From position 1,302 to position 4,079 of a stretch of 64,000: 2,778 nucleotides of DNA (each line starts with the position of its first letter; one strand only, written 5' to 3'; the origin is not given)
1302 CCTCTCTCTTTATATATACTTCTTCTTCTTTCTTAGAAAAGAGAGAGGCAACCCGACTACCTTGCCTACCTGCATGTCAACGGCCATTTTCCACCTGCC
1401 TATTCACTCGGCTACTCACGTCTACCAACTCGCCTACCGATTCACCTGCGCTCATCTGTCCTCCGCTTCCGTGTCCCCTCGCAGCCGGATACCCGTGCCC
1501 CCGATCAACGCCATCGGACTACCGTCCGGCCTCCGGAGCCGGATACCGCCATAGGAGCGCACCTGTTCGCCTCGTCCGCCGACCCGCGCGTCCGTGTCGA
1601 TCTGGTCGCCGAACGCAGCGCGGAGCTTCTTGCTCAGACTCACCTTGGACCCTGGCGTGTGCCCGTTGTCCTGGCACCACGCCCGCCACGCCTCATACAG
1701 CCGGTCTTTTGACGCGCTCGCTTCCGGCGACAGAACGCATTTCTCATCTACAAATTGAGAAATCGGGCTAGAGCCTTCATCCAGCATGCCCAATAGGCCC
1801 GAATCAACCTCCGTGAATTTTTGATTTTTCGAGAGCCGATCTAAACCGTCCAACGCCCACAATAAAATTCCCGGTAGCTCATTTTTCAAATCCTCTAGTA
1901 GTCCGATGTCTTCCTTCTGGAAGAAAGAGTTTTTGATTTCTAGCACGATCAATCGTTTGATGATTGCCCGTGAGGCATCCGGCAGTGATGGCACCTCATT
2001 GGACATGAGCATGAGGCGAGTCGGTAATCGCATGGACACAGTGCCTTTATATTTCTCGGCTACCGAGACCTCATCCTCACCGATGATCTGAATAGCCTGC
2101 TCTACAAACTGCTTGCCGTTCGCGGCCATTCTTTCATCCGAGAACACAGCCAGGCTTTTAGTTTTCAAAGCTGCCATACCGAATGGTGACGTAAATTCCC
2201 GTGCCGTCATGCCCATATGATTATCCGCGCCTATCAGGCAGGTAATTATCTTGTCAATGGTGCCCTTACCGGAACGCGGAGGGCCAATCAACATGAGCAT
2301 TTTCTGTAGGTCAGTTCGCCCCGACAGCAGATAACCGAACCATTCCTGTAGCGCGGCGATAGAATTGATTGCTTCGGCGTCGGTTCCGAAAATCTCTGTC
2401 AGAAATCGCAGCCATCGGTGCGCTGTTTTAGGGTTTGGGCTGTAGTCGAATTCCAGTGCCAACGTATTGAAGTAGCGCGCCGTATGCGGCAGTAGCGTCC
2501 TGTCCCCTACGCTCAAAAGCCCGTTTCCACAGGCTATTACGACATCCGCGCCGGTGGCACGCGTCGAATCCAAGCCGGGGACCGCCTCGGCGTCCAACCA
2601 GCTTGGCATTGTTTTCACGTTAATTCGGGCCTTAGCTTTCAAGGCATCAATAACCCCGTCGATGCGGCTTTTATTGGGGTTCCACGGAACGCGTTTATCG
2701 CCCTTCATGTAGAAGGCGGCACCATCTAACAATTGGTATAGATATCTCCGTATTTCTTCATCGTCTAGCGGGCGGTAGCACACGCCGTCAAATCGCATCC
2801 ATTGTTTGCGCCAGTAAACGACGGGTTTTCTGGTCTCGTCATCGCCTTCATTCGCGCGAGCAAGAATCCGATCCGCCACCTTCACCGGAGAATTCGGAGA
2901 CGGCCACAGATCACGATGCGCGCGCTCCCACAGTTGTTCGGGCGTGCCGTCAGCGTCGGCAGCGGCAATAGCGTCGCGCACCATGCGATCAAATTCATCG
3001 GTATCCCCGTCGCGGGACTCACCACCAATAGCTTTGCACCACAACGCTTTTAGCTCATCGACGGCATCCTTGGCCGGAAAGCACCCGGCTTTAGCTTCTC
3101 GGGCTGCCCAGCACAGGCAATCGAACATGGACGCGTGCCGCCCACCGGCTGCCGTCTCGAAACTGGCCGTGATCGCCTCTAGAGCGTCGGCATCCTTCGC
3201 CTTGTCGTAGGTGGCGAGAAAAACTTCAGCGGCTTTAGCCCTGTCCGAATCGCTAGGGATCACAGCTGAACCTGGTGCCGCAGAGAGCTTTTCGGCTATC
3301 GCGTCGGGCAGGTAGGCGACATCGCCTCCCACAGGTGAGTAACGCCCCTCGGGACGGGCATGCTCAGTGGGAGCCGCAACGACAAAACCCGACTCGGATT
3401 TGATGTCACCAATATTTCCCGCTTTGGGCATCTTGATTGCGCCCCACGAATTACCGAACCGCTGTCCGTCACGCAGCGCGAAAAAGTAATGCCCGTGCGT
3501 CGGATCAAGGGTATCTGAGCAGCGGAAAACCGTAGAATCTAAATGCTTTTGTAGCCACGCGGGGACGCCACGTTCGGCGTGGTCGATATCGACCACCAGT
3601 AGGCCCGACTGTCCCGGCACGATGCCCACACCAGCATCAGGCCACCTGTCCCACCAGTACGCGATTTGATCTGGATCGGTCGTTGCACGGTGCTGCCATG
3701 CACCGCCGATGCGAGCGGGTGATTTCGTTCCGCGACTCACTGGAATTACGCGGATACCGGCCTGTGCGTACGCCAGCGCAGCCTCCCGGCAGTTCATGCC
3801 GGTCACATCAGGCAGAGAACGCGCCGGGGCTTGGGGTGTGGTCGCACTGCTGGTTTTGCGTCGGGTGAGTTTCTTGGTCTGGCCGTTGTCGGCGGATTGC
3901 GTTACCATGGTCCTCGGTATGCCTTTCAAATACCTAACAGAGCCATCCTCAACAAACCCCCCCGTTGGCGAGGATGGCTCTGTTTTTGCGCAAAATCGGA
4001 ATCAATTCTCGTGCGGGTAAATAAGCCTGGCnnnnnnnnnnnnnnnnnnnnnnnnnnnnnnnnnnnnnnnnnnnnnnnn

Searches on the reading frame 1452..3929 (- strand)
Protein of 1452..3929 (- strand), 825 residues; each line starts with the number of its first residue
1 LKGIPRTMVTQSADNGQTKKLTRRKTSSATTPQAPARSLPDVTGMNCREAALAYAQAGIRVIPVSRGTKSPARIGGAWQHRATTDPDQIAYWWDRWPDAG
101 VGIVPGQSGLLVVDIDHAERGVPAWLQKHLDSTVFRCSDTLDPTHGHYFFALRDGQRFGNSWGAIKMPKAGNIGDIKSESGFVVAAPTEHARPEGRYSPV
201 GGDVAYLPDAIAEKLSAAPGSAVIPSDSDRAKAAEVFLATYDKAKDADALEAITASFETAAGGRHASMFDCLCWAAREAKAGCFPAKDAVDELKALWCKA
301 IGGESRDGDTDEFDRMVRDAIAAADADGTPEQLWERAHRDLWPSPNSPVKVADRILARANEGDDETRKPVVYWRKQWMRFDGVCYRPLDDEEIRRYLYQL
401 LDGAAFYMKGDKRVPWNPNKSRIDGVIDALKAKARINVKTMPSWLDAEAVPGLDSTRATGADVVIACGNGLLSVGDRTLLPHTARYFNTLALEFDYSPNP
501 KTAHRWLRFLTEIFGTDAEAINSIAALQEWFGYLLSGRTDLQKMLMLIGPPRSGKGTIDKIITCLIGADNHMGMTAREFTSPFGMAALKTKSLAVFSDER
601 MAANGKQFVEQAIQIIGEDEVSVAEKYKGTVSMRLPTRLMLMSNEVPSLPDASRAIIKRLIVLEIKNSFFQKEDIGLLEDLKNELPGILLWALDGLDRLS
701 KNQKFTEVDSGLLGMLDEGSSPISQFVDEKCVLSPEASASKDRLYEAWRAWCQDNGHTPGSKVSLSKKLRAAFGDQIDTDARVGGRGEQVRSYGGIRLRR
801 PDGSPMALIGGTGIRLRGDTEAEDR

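Call 19: search_protein_families(library=pfam, proteins=[window:1452-3929:-], max_evalue=0.01)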
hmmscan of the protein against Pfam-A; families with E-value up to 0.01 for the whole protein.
window:1452-3929:- (825 aa): 5 families
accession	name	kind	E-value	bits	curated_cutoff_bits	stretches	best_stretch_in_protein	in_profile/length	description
PF09250.16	Prim-Pol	-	8.1e-28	98.3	22.8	1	51-209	1-157/158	Bifunctional DNA primase/polymerase, N-terminal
PF19263.5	DUF5906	-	2.3e-12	48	27.6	1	547-653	1-110/114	Family of unknown function (DUF5906)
PF08706.16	D5_N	-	7.2e-07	30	22.4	1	374-515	18-145/145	D5 N terminal like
PF03288.22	Pox_D5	-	9.6e-06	26.4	21.4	1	722-773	5-57/86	Poxvirus D5 protein-like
PF02257.21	RFX_DNA_binding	-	6.2e-05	24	27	1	725-799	6-78/79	RFX DNA-binding domain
